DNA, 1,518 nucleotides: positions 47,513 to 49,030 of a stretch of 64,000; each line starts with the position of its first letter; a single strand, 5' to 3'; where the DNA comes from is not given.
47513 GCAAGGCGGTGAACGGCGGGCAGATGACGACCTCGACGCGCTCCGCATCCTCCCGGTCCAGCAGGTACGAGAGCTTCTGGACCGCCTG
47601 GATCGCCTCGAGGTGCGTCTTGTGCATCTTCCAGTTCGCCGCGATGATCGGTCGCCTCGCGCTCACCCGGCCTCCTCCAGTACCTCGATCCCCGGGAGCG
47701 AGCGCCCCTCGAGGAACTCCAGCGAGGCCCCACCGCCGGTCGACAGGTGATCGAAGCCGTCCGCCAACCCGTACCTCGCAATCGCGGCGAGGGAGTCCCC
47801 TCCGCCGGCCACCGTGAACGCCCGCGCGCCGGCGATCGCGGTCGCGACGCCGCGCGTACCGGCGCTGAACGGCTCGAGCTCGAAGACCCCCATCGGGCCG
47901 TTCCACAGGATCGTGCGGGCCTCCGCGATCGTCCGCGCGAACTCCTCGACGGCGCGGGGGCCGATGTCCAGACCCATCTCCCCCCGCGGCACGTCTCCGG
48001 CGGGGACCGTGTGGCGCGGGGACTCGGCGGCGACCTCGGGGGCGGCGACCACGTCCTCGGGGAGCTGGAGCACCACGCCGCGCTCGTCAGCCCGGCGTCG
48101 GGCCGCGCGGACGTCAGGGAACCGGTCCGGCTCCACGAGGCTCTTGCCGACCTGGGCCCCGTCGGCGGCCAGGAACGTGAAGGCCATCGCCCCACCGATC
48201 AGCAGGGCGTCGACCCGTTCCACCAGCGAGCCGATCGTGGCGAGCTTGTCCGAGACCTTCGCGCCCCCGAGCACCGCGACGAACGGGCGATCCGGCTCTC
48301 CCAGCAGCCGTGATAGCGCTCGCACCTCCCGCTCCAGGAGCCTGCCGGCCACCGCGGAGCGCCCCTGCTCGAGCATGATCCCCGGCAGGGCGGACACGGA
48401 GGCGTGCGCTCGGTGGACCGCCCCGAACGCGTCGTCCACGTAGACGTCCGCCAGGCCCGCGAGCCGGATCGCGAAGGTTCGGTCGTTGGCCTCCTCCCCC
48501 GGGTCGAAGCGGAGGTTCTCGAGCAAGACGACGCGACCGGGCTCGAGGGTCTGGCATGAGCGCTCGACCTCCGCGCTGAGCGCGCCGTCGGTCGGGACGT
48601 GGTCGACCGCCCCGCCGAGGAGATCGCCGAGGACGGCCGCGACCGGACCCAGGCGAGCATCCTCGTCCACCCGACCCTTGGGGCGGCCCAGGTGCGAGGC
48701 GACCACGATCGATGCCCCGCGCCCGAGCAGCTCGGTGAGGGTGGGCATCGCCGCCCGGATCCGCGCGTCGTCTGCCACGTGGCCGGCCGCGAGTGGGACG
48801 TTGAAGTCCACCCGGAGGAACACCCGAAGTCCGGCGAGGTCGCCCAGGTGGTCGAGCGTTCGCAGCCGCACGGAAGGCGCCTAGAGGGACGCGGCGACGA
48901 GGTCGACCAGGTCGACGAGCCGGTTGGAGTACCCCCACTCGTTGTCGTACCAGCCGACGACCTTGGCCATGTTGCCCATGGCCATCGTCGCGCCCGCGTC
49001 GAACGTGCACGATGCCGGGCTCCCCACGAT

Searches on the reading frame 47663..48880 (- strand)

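Call 8: search_protein_families(library=pfam, proteins=[window:47663-48880:-])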
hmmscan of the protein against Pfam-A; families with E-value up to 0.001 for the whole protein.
window:47663-48880:- (405 aa): 1 family
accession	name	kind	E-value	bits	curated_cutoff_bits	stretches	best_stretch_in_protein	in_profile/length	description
PF00162.24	PGK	-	1.1e-135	453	27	1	14-393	5-379/379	Phosphoglycerate kinase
